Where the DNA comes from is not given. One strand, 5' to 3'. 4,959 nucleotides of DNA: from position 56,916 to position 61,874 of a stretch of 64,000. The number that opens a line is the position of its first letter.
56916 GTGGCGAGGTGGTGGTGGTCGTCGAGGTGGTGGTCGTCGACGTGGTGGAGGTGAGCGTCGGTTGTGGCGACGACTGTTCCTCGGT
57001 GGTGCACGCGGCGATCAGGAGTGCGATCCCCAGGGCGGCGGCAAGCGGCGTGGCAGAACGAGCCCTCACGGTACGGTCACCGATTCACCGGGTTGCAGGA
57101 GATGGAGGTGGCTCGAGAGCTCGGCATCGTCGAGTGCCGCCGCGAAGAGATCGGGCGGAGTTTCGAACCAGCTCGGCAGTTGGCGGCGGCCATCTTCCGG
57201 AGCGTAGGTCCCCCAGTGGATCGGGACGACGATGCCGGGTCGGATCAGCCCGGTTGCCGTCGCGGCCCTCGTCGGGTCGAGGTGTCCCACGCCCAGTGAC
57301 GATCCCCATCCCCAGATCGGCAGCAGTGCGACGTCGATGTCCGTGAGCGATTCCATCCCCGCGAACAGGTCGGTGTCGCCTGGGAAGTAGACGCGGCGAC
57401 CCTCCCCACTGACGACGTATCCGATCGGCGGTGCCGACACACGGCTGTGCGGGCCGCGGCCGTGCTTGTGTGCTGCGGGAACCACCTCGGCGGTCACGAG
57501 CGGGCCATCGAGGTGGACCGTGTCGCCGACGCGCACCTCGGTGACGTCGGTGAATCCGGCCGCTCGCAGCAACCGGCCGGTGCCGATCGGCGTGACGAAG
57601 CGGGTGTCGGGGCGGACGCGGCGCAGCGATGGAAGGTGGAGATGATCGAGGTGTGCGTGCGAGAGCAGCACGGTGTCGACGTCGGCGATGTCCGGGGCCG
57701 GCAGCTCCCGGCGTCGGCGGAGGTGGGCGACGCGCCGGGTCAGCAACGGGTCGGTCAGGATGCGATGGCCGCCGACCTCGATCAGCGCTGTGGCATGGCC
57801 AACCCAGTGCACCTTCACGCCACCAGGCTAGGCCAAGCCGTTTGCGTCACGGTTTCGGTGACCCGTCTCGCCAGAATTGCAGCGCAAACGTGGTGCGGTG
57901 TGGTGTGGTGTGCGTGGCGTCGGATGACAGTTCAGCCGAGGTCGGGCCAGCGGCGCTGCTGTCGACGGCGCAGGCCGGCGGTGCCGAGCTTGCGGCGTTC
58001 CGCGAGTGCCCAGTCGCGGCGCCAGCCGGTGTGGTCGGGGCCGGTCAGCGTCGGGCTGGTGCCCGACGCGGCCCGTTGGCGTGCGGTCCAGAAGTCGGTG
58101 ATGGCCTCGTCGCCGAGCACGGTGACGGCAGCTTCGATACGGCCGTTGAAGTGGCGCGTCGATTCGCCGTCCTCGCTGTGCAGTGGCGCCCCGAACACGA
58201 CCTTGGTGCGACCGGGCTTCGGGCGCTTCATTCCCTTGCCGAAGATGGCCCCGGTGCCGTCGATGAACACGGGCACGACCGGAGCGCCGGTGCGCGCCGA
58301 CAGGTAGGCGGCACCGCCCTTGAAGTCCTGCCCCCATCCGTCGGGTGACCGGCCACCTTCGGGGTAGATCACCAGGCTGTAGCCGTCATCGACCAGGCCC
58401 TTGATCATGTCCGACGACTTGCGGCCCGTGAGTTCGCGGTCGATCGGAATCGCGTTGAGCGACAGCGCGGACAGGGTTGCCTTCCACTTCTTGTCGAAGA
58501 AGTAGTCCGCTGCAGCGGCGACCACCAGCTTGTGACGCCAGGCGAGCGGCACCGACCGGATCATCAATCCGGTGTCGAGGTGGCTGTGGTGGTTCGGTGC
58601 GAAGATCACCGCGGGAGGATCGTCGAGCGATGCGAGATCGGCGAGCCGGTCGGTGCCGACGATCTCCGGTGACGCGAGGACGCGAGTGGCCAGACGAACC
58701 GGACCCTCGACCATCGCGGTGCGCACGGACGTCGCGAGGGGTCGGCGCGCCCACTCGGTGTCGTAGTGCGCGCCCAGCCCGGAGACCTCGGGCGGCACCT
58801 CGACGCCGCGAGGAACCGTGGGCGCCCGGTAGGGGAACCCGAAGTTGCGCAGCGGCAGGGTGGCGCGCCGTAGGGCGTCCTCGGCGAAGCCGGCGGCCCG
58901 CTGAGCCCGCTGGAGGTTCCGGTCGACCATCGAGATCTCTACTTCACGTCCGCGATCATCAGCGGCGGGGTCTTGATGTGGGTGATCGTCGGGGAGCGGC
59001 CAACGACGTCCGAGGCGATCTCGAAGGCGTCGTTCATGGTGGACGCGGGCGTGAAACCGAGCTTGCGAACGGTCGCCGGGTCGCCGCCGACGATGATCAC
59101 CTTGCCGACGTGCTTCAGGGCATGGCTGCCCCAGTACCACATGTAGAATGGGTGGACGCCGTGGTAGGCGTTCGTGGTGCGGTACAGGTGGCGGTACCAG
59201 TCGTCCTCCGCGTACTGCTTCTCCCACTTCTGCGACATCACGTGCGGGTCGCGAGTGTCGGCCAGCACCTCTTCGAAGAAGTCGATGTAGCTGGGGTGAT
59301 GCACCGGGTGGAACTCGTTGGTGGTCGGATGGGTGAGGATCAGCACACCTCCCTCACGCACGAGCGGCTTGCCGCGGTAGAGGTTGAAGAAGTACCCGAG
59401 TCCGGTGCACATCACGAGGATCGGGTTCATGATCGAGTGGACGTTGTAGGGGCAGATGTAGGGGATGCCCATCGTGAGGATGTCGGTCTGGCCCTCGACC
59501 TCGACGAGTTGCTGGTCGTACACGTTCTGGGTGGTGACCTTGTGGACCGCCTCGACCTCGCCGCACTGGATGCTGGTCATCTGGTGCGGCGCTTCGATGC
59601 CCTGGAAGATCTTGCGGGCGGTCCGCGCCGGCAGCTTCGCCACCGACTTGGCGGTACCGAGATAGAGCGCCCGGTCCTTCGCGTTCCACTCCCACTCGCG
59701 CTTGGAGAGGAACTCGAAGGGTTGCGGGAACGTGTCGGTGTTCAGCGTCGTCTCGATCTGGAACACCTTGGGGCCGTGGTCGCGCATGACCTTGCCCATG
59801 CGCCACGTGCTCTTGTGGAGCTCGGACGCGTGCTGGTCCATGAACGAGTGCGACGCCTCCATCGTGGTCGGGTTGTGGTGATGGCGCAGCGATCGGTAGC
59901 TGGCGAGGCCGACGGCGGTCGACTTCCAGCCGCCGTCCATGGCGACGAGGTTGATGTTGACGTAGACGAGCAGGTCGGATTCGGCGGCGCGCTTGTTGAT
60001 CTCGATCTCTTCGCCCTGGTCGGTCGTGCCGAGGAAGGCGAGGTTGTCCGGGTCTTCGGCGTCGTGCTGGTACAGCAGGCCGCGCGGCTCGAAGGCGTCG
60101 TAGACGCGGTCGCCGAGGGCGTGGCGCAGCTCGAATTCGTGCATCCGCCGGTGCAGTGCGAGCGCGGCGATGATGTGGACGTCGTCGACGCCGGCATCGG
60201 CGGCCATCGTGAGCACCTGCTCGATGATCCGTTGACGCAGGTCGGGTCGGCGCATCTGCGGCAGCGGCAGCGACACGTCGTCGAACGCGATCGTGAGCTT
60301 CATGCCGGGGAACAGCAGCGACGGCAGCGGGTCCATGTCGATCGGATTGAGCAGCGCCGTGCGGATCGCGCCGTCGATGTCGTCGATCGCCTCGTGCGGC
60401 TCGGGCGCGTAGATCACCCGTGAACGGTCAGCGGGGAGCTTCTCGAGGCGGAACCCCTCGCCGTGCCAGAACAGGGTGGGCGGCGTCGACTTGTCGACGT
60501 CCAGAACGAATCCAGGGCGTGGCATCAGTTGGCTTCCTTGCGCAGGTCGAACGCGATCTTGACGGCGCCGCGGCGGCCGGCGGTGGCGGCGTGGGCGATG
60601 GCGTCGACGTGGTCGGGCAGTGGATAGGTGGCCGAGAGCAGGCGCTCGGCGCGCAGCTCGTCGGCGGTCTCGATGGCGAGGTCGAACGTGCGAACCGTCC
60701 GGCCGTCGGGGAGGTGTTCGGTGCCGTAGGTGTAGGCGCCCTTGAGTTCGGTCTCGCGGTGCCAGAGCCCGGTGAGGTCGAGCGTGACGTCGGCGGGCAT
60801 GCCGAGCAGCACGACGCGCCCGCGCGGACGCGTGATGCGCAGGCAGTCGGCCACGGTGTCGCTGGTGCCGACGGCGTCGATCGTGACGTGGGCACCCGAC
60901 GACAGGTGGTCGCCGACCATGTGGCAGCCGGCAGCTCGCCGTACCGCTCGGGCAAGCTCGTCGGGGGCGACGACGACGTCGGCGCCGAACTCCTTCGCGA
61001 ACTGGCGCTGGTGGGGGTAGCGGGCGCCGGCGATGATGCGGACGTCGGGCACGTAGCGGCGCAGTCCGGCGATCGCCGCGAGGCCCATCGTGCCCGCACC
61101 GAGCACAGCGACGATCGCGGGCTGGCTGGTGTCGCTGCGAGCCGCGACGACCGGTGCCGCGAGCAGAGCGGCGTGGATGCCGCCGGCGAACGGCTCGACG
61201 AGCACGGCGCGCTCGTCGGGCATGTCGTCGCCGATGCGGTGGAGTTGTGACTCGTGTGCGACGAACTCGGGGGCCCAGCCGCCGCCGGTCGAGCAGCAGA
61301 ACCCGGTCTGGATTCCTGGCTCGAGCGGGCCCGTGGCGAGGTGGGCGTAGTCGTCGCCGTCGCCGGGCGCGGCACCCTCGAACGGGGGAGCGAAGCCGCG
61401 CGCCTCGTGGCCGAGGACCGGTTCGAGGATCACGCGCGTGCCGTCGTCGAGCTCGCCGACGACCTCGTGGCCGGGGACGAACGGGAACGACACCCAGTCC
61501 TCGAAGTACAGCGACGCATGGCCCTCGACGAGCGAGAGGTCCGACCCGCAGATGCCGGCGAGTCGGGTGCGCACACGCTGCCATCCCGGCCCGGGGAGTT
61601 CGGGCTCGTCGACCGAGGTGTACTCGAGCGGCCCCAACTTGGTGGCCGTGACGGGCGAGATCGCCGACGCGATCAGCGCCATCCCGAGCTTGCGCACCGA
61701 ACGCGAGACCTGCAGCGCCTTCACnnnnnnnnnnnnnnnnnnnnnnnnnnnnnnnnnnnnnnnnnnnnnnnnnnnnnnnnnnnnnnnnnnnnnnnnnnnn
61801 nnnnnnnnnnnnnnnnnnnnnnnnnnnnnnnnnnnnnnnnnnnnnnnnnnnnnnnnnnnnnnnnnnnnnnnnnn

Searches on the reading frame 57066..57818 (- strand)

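Call 75: search_protein_families(library=pfam, proteins=[window:57066-57818:-], max_evalue=0.00001)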
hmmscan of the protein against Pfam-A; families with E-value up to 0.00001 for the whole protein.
window:57066-57818:- (250 aa): 2 families
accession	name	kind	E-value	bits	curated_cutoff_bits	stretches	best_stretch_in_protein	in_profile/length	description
PF12706.13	Lactamase_B_2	-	2.7e-33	115.7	27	1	18-202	1-200/200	Beta-lactamase superfamily domain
PF13483.12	Lactamase_B_3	-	2.2e-20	73.7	24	1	2-201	1-160/160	Beta-lactamase superfamily domain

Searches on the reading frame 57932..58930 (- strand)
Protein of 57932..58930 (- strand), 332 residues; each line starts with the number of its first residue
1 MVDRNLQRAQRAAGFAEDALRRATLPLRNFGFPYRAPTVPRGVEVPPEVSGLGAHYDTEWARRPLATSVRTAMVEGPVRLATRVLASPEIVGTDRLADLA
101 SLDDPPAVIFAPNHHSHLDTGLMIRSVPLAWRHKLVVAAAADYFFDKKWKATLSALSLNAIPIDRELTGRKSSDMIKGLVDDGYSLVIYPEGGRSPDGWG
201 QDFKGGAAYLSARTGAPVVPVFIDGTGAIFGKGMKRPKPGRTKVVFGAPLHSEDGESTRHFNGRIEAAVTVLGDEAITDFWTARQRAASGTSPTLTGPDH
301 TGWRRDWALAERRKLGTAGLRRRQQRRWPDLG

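Call 75: search_protein_families(library=pfam, proteins=[window:57932-58930:-], max_evalue=0.00001)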
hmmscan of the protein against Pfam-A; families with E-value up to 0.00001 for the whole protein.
window:57932-58930:- (332 aa): 1 family
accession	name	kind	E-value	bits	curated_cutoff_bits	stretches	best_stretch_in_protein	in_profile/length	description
PF01553.26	Acyltransferase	-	1.3e-15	57.8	23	1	107-223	15-131/132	Acyltransferase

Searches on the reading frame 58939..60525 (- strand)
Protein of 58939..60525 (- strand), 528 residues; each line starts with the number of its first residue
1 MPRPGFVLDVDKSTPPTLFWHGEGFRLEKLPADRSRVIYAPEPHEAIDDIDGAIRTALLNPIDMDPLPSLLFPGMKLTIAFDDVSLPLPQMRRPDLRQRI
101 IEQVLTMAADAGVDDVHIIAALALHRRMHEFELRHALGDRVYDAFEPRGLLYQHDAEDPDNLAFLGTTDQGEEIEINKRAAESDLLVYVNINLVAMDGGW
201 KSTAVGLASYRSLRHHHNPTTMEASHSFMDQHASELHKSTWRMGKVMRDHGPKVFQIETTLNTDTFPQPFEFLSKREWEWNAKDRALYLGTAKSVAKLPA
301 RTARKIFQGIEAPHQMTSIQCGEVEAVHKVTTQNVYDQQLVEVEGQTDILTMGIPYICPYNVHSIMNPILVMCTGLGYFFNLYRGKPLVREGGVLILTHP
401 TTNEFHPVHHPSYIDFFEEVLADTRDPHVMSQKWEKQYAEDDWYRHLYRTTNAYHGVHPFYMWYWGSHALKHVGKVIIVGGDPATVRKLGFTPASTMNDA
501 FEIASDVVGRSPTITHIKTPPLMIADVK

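Call 76: search_protein_families(library=pfam, proteins=[window:58939-60525:-], max_evalue=0.00001)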
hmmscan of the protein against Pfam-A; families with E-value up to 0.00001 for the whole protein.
window:58939-60525:- (528 aa): 1 family
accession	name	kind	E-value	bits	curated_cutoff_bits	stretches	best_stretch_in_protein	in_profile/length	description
PF09861.14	Lar_N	-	1.4e-37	129.4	23.3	1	29-222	9-196/204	Lactate racemase N-terminal domain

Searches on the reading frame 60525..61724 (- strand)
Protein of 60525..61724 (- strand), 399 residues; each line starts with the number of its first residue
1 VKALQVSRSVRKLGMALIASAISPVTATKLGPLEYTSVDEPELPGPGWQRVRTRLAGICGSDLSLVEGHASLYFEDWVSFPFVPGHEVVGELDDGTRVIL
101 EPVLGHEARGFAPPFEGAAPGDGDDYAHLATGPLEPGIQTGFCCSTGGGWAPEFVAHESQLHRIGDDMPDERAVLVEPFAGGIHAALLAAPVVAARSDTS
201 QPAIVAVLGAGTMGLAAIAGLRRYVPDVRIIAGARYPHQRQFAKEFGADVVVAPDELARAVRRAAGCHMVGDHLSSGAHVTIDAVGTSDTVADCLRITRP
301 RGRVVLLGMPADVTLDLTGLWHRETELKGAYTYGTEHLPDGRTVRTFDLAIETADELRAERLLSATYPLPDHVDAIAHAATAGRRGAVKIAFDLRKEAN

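Call 62: find_encoding_contigs(protein=window:60525-61724:-, flank=10000, max_places=2)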
Protein window:60525-61724:- (399 aa): no gene with exactly this product is on record in the collection.

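Call 76: search_protein_families(library=pfam, proteins=[window:60525-61724:-], max_evalue=0.00001)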
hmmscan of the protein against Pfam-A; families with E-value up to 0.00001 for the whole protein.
window:60525-61724:- (399 aa): 3 families
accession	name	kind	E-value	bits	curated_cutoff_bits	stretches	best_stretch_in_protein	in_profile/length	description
PF00107.32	ADH_zinc_N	-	3.2e-16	59.9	31.8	1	214-337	3-119/129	Zinc-binding dehydrogenase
PF08240.17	ADH_N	-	4.6e-08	33.7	23.5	1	45-103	1-65/104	Alcohol dehydrogenase GroES-like domain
PF16912.11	Glu_dehyd_C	-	1.5e-07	31.5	34.9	1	172-318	3-140/211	Glucose dehydrogenase C-terminus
